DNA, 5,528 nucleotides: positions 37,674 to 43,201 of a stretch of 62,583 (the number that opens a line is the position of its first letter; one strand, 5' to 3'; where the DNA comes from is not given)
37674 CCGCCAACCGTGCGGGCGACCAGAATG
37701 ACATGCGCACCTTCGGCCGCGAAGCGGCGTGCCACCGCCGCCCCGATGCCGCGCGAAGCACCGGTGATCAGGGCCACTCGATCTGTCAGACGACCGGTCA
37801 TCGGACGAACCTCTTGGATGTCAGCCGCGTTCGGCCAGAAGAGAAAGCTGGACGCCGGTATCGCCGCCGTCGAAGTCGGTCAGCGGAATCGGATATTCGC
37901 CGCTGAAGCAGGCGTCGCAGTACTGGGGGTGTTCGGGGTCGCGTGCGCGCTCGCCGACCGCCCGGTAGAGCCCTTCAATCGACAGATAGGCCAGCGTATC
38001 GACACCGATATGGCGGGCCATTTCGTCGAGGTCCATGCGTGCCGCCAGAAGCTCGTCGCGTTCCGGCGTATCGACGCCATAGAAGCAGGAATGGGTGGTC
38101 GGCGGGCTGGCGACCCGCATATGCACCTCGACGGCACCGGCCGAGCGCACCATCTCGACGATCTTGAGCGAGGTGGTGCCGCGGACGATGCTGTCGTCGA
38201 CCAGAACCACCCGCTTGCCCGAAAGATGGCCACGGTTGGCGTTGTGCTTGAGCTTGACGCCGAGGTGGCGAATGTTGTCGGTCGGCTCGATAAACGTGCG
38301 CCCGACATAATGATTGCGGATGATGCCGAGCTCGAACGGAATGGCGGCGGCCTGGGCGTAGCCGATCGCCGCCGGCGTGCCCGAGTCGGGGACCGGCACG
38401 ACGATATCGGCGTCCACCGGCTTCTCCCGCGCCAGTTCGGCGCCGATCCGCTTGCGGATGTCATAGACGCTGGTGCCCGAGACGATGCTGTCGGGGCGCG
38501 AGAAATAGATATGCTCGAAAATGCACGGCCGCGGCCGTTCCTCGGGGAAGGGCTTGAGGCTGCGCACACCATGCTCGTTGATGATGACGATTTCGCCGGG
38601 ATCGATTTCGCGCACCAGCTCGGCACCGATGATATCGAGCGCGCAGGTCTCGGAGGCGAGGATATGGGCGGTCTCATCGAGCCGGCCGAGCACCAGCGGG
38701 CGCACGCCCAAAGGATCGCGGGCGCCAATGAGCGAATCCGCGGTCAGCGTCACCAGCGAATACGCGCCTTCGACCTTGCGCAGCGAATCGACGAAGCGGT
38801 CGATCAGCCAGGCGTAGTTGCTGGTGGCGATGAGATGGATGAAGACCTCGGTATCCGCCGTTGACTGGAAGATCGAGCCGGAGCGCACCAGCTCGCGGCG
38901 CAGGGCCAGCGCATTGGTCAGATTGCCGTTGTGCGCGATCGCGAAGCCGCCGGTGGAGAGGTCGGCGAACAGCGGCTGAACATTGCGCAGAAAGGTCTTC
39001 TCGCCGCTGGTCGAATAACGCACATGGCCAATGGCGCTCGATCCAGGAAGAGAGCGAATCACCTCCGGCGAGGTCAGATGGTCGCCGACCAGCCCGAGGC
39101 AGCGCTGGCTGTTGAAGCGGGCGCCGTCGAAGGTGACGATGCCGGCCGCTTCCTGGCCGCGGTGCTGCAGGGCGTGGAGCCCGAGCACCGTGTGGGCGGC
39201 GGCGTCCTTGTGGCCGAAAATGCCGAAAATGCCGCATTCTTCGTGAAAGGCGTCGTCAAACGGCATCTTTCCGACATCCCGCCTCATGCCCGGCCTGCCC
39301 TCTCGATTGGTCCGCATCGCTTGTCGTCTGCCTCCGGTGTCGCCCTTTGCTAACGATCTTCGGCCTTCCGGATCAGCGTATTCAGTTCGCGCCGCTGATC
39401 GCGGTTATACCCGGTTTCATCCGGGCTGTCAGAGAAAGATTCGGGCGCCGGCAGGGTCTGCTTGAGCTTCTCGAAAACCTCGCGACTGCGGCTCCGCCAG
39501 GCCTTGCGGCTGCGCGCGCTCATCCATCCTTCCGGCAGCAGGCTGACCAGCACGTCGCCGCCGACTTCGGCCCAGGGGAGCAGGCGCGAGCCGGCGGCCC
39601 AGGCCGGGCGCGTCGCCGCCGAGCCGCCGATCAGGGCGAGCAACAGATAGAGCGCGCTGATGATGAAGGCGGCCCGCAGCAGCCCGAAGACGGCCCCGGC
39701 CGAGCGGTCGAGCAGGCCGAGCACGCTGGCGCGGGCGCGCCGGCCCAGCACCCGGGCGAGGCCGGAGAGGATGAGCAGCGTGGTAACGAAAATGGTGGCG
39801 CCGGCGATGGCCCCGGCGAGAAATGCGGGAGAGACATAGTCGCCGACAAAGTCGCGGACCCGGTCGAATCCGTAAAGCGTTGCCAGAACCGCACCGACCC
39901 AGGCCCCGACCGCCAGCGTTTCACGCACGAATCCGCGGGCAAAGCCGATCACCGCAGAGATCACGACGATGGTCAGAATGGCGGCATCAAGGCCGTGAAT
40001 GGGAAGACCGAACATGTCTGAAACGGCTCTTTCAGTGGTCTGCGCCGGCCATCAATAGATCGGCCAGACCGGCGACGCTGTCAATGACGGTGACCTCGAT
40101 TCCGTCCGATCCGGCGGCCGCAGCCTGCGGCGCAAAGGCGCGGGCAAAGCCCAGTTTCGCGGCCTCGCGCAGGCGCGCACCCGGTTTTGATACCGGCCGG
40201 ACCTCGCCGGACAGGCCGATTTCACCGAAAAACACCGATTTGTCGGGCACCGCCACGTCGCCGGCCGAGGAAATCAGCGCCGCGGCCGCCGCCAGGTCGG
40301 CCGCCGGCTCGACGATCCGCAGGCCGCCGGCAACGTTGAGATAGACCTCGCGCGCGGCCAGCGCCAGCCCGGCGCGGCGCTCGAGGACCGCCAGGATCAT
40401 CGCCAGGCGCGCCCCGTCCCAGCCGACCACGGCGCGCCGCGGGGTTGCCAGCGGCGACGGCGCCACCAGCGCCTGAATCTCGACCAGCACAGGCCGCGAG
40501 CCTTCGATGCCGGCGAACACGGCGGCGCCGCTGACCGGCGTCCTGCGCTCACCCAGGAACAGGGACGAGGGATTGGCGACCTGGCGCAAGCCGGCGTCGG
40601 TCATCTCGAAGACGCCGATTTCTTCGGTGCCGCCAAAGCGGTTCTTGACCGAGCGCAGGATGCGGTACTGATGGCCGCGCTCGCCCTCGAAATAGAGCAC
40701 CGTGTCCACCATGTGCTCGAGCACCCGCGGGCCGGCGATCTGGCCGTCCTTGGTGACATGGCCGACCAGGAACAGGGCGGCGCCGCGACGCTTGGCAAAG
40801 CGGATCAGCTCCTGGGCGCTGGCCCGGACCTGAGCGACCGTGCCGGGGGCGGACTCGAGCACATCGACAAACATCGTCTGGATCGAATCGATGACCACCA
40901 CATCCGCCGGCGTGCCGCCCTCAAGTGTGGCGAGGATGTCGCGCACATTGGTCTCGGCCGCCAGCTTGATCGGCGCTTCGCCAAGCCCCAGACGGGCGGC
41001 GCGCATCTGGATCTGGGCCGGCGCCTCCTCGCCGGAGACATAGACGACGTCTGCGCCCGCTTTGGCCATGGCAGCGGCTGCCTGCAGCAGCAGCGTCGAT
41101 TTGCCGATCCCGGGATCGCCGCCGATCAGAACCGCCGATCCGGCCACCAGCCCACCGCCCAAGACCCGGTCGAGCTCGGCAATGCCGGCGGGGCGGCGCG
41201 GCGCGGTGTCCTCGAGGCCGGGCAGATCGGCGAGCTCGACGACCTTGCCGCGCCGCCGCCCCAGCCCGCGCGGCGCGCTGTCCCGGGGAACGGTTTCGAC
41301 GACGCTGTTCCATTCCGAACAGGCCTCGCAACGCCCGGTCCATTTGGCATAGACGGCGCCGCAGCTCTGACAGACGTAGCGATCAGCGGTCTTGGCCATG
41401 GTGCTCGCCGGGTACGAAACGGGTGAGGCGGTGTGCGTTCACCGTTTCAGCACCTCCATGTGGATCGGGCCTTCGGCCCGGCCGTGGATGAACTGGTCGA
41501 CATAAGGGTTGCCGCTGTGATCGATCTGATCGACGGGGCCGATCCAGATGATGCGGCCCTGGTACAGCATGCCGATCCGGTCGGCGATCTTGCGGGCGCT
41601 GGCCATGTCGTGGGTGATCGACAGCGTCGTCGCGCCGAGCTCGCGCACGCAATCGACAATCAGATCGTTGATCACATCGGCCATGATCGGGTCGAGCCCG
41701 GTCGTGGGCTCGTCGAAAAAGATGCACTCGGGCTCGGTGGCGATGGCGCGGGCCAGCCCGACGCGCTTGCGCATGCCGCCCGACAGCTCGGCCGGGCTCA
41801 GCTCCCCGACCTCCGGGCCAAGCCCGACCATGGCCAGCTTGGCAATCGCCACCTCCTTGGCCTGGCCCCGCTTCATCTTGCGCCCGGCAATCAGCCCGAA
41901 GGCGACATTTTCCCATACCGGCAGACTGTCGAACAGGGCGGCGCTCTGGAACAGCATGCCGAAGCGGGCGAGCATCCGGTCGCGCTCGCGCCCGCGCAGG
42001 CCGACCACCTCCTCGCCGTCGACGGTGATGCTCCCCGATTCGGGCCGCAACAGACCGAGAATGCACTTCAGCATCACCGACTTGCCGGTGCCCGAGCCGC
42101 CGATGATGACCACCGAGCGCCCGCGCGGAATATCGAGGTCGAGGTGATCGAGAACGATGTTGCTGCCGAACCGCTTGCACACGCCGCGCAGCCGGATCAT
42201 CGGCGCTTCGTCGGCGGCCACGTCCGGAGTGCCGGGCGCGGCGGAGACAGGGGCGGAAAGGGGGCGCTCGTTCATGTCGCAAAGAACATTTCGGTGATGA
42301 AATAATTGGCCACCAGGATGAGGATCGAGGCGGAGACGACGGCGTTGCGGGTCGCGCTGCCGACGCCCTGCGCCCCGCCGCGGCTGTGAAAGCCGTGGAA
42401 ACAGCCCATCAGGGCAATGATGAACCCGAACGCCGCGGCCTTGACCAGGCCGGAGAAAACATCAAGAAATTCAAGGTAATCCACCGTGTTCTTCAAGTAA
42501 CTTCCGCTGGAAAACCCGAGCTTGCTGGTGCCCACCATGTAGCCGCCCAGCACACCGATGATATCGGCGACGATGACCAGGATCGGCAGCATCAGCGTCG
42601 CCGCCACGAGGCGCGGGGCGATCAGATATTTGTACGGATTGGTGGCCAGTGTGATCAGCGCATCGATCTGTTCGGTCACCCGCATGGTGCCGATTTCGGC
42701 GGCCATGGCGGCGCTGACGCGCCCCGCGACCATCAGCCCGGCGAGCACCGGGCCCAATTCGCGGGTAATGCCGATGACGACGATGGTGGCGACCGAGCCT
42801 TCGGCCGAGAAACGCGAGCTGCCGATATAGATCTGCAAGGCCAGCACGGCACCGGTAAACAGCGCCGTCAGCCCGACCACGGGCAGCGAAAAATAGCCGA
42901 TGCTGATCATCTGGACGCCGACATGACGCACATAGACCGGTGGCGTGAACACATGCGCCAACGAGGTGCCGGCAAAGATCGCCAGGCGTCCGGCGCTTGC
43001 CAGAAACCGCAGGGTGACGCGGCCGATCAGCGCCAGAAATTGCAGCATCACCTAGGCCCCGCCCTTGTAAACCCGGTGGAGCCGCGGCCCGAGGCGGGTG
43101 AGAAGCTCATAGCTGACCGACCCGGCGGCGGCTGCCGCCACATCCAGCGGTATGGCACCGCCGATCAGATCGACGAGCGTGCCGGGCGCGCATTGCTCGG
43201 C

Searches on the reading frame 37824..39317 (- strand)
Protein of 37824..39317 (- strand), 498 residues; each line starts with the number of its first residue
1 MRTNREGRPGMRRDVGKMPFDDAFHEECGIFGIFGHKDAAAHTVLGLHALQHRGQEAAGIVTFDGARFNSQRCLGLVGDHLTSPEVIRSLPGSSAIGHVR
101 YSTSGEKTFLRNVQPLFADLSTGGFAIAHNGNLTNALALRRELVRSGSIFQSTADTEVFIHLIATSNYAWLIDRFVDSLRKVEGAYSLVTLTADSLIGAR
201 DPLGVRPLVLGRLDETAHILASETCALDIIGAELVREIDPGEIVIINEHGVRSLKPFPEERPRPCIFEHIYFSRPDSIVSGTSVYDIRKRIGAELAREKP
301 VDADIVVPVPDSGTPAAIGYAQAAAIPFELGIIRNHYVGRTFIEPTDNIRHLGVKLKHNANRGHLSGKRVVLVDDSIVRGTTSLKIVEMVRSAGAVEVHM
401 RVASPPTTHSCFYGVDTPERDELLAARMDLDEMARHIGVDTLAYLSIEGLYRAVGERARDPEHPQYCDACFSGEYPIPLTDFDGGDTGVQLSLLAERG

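Call 66: search_protein_families(library=pfam, proteins=[window:37824-39317:-], max_evalue=0.00001)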
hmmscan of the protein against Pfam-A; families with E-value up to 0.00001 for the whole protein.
window:37824-39317:- (498 aa): 3 families
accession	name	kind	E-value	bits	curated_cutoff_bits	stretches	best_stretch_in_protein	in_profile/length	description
PF13537.11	GATase_7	-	1.5e-17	64.1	25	1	112-227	12-121/123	Glutamine amidotransferase domain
PF13522.11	GATase_6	-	5.1e-16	59.3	27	1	92-222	10-129/130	Glutamine amidotransferase domain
PF00156.33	Pribosyltran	-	5.3e-07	29.5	26.3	1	287-400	14-120/158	Phosphoribosyl transferase domain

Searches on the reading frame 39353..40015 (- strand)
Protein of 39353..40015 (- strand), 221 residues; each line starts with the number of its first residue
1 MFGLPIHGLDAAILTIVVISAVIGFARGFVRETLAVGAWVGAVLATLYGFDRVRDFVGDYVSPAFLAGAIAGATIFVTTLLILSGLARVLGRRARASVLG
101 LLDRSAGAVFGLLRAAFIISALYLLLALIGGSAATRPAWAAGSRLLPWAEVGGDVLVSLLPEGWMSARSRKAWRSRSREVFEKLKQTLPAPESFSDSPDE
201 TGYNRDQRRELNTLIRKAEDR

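Call 66: search_protein_families(library=pfam, proteins=[window:39353-40015:-], max_evalue=0.00001)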
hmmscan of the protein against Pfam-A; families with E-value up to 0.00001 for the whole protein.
window:39353-40015:- (221 aa): 1 family
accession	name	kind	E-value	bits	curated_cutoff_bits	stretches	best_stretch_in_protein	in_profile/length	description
PF02674.22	Colicin_V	-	1.7e-28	99.9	29.3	1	9-150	1-140/144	Colicin V production protein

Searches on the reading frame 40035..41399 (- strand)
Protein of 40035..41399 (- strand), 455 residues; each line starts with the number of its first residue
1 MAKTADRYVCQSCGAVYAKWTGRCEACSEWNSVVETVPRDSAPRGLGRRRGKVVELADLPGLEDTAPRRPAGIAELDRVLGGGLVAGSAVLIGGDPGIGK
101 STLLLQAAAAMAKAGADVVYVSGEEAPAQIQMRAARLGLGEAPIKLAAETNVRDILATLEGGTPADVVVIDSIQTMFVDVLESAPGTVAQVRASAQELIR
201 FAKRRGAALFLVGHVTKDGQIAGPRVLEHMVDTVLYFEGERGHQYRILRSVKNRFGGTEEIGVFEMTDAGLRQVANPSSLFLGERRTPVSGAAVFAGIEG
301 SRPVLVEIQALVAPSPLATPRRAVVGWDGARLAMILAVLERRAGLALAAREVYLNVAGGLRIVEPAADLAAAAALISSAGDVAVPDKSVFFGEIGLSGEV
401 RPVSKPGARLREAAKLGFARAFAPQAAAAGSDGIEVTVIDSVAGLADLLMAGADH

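Call 66: search_protein_families(library=pfam, proteins=[window:40035-41399:-], max_evalue=0.00001)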
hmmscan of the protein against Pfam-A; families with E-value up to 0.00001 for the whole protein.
window:40035-41399:- (455 aa): 4 families
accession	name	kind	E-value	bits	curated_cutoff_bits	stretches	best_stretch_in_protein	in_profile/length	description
PF13481.12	AAA_25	-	2.6e-18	66.8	27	1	70-220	16-195/195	AAA domain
PF06745.19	ATPase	-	4.9e-18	65.8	26.6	1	70-139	2-72/231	KaiC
PF18073.7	Zn_ribbon_LapB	-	1.3e-09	38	25.7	1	8-35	1-28/28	Rubredoxin metal binding domain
PF13541.12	ChlI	-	7.5e-07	29.5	27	1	343-426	36-120/121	Subunit ChlI of Mg-chelatase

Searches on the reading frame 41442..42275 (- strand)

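Call 66: search_protein_families(library=pfam, proteins=[window:41442-42275:-], max_evalue=0.00001)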
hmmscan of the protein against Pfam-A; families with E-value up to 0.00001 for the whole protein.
window:41442-42275:- (278 aa): 1 family
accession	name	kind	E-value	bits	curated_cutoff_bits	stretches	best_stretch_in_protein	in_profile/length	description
PF00005.33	ABC_tran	-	1.7e-30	106.9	25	1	42-192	1-137/137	ABC transporter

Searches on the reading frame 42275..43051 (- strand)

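Call 66: search_protein_families(library=pfam, proteins=[window:42275-43051:-], max_evalue=0.00001)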
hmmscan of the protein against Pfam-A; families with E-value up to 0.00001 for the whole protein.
window:42275-43051:- (259 aa): 1 family
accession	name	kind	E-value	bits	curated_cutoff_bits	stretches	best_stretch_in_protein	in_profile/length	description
PF02405.21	MlaE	-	4.6e-75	252.3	22.5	1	47-253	4-210/212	Permease MlaE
